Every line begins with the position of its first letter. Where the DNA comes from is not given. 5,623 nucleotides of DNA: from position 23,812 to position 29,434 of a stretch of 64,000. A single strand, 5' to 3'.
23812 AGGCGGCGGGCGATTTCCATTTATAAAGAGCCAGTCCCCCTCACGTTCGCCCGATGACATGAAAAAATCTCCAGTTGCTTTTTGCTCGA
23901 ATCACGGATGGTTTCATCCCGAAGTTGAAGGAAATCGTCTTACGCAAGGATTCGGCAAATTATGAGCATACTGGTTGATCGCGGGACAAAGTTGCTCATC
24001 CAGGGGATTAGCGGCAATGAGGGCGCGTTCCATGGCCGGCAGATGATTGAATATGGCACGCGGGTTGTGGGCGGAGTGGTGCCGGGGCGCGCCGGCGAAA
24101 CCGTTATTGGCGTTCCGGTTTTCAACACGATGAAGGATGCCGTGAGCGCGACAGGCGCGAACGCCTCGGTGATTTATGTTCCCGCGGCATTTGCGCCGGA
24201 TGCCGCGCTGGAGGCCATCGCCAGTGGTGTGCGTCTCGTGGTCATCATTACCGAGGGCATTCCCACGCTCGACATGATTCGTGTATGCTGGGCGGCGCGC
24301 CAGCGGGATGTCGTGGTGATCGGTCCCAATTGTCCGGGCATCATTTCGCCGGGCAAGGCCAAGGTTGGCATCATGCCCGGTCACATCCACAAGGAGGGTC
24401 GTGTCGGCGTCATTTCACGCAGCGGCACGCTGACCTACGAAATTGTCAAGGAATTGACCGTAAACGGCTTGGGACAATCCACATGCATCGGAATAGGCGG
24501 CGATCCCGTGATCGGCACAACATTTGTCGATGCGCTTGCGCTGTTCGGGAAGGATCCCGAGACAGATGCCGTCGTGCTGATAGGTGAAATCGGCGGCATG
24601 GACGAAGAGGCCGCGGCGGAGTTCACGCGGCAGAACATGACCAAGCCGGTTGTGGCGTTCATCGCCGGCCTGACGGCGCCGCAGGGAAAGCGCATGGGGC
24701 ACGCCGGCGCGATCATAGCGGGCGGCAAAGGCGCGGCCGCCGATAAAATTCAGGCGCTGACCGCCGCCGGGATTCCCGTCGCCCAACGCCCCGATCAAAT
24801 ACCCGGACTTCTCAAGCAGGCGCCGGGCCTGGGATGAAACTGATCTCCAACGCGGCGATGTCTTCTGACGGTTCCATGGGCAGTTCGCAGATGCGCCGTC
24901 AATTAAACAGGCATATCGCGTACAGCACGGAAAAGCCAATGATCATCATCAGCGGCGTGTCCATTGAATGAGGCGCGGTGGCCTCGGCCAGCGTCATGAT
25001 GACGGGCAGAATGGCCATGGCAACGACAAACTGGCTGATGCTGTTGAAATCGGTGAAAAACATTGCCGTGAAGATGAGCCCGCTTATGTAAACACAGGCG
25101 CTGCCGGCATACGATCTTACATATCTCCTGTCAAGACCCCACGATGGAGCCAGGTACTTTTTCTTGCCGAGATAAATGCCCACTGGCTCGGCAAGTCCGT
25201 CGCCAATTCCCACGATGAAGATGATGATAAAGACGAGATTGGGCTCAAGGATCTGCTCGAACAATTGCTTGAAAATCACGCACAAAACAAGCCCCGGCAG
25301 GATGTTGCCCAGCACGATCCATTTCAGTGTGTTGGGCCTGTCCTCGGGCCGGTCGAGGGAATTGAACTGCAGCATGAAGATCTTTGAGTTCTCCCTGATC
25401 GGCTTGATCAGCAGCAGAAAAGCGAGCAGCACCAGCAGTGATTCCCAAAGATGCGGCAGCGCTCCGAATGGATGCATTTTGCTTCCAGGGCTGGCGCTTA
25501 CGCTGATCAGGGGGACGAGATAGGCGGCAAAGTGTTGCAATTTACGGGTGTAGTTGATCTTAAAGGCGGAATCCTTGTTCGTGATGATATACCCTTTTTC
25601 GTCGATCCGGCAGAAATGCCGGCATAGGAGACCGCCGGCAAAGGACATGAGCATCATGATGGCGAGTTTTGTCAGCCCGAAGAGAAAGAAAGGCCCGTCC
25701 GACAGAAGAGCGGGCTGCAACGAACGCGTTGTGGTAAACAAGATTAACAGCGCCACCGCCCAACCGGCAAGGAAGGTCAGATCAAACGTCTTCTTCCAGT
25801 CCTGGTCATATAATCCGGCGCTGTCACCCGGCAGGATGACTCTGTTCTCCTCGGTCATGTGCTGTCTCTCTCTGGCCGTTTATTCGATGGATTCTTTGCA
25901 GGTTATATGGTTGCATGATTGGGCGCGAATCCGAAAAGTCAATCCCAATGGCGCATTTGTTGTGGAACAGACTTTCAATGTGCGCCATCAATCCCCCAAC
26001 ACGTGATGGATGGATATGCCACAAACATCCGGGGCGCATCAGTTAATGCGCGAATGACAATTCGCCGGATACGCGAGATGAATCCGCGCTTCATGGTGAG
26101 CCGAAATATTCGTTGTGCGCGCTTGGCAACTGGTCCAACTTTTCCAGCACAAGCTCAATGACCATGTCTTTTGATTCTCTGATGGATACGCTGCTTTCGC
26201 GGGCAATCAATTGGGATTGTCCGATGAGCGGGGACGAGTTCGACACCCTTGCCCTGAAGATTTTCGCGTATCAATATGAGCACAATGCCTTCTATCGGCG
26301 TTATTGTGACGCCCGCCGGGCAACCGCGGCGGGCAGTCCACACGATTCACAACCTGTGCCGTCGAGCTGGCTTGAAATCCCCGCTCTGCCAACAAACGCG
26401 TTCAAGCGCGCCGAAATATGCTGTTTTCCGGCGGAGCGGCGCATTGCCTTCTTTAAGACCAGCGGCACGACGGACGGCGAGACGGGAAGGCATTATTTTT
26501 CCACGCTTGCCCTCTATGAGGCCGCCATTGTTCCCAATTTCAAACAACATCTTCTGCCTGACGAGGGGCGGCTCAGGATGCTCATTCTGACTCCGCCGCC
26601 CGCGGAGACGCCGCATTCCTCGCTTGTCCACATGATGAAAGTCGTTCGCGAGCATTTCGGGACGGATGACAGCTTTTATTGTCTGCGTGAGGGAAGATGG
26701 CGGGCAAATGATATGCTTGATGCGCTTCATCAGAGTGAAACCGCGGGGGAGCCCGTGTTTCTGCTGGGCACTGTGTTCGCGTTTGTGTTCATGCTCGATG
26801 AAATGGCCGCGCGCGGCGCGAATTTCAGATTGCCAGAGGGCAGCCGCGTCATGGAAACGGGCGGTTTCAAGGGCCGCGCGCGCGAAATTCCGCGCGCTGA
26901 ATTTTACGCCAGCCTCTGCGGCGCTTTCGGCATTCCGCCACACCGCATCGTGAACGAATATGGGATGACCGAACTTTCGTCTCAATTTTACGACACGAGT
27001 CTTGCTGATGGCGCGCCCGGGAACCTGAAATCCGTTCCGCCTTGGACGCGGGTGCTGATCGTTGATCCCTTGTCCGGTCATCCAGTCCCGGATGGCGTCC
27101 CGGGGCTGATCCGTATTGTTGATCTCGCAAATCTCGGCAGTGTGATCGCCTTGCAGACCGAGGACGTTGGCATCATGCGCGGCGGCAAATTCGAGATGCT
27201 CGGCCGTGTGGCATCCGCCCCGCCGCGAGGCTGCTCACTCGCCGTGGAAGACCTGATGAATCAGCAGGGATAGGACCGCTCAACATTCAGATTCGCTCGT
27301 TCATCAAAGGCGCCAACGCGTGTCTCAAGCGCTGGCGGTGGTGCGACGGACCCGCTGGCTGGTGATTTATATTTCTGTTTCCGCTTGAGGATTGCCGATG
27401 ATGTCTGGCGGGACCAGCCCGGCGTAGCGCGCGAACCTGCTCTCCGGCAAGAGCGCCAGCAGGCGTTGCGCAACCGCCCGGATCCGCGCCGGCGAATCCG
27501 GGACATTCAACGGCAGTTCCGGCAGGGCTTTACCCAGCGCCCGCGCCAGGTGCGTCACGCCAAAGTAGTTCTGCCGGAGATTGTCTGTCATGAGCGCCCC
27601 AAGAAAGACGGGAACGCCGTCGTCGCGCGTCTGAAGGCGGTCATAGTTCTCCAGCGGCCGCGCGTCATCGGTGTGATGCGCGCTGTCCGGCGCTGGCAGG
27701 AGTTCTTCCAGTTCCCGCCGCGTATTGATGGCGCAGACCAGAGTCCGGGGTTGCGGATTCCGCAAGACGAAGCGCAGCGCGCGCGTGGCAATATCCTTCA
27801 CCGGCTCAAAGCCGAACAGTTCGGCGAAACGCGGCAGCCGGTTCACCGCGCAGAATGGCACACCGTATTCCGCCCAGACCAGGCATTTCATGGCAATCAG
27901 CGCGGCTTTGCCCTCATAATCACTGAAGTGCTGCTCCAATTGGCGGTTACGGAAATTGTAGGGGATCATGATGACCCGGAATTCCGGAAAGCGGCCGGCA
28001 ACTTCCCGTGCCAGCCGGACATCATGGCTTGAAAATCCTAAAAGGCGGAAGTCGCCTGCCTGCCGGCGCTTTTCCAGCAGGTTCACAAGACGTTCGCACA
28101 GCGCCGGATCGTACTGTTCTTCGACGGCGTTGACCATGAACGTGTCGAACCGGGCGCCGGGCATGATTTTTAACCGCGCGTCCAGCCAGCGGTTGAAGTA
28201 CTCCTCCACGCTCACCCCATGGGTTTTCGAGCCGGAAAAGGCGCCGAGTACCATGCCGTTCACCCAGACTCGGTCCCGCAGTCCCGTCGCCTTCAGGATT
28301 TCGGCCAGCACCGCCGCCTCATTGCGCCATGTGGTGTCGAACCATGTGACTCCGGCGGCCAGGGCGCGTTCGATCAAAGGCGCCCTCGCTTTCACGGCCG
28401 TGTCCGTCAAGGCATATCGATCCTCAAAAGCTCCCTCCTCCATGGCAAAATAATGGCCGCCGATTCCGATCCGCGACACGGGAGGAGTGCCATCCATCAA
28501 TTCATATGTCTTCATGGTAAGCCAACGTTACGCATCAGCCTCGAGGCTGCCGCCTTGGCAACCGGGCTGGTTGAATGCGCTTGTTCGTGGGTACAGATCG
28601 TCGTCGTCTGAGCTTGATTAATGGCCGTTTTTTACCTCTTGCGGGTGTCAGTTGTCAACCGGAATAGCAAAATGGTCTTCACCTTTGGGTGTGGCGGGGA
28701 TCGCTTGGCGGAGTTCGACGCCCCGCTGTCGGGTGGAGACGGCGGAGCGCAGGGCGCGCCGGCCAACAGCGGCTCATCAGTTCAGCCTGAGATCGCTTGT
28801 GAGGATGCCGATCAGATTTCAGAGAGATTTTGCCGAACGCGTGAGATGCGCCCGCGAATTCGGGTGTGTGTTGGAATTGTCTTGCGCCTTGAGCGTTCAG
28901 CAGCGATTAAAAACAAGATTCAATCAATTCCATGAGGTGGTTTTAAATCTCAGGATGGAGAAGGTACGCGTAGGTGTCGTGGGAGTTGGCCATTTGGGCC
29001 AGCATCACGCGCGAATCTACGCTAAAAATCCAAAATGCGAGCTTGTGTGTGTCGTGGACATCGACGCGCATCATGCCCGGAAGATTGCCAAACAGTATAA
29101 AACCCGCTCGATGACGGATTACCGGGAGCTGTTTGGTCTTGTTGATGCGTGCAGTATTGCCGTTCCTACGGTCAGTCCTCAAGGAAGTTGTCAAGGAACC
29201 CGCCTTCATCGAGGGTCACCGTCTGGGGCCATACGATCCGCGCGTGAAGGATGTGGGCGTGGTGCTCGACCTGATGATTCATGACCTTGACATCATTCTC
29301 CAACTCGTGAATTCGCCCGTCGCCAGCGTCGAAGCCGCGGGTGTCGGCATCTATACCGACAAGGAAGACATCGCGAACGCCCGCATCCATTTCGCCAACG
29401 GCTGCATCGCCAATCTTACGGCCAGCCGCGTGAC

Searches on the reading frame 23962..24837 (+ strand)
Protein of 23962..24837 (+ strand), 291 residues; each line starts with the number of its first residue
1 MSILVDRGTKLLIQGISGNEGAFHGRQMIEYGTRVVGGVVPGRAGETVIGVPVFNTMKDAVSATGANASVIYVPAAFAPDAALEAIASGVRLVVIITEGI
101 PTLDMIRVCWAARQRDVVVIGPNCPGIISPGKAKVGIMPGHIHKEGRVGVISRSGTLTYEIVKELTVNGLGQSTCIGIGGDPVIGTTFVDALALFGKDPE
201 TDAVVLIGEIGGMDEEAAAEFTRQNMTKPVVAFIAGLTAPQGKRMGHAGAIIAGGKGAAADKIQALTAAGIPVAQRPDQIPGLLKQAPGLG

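Call 40: search_protein_families(library=pfam, proteins=[window:23962-24837:+], max_evalue=0.0001)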
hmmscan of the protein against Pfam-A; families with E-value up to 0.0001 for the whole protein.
window:23962-24837:+ (291 aa): 4 families
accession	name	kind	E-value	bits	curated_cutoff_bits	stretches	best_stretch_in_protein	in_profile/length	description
PF02629.25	CoA_binding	-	7e-26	91.3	22.3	1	8-99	3-97/97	CoA binding domain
PF00549.24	Ligase_CoA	-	1e-22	81.1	24.5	1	151-270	1-126/128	CoA-ligase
PF13607.11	Succ_CoA_lig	-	3.9e-12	46.5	27.4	1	145-279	1-130/138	Succinyl-CoA ligase like flavodoxin domain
PF13380.12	CoA_binding_2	-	9.3e-06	26.5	22.8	1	26-128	21-114/116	CoA binding domain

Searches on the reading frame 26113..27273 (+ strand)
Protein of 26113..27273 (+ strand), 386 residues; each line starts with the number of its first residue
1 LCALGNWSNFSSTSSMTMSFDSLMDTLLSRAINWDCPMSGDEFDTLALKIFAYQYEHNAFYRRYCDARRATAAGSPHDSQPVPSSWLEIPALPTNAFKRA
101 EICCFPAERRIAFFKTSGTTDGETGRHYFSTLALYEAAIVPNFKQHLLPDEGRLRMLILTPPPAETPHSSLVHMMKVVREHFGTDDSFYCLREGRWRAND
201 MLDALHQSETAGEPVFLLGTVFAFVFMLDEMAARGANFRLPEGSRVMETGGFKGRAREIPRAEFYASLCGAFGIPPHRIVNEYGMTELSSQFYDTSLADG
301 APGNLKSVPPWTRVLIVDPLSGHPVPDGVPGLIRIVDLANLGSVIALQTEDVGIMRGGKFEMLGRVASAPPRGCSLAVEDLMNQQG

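Call 40: search_protein_families(library=pfam, proteins=[window:26113-27273:+], max_evalue=0.0001)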
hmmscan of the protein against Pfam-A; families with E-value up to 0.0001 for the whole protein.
window:26113-27273:+ (386 aa): 2 families
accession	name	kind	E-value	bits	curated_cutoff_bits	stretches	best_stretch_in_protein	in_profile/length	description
PF04443.18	LuxE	-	3.2e-19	69.5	24.9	1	29-380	24-388/391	Acyl-protein synthetase, LuxE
PF00501.34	AMP-binding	-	2.4e-06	27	29.9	1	271-334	312-373/384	AMP-binding enzyme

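Call 68: search_protein_families(library=ncbifam, proteins=[window:26113-27273:+], max_evalue=0.00001)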
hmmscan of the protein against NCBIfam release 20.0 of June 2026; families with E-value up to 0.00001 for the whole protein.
window:26113-27273:+ (386 aa): 1 family
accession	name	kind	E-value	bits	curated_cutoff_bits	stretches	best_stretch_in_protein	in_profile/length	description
NF052244.1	LCFA_lig_LuxE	equivalog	4.1e-16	58.9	550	1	44-380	34-364/367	long-chain-fatty-acid--protein ligase LuxE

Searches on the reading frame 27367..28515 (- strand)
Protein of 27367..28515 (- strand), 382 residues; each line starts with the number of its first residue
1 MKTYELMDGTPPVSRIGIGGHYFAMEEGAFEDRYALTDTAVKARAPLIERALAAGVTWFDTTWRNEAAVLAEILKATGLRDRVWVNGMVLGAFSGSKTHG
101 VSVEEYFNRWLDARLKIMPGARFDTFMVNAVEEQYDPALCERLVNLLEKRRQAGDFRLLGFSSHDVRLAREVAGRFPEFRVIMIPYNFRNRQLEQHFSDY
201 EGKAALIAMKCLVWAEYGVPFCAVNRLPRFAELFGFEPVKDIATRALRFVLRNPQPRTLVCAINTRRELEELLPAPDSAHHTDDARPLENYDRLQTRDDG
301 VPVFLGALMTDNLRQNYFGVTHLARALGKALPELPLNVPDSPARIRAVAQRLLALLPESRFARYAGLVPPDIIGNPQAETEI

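Call 40: search_protein_families(library=pfam, proteins=[window:27367-28515:-], max_evalue=0.0001)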
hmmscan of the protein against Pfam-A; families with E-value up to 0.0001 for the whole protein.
window:27367-28515:- (382 aa): 1 family
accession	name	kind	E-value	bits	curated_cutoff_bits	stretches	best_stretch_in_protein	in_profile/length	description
PF00248.27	Aldo_ket_red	-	2.4e-08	33.9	24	1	15-197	1-175/291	Aldo/keto reductase family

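Call 68: search_protein_families(library=ncbifam, proteins=[window:27367-28515:-], max_evalue=0.00001)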
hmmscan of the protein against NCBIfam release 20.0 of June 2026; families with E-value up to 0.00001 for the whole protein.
window:27367-28515:- (382 aa): 0 families

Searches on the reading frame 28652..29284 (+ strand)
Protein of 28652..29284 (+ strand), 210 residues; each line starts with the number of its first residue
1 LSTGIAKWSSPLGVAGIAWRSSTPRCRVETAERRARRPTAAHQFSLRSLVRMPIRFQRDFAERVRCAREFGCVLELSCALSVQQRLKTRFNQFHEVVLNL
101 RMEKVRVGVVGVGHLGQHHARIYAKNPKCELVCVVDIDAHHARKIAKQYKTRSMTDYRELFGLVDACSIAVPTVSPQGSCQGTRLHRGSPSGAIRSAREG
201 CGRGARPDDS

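Call 40: search_protein_families(library=pfam, proteins=[window:28652-29284:+], max_evalue=0.0001)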
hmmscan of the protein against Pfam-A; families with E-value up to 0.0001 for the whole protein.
window:28652-29284:+ (210 aa): 1 family
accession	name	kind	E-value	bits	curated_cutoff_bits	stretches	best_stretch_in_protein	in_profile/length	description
PF01408.29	GFO_IDH_MocA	-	3.7e-12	47.4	24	1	105-173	1-72/120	Oxidoreductase family, NAD-binding Rossmann fold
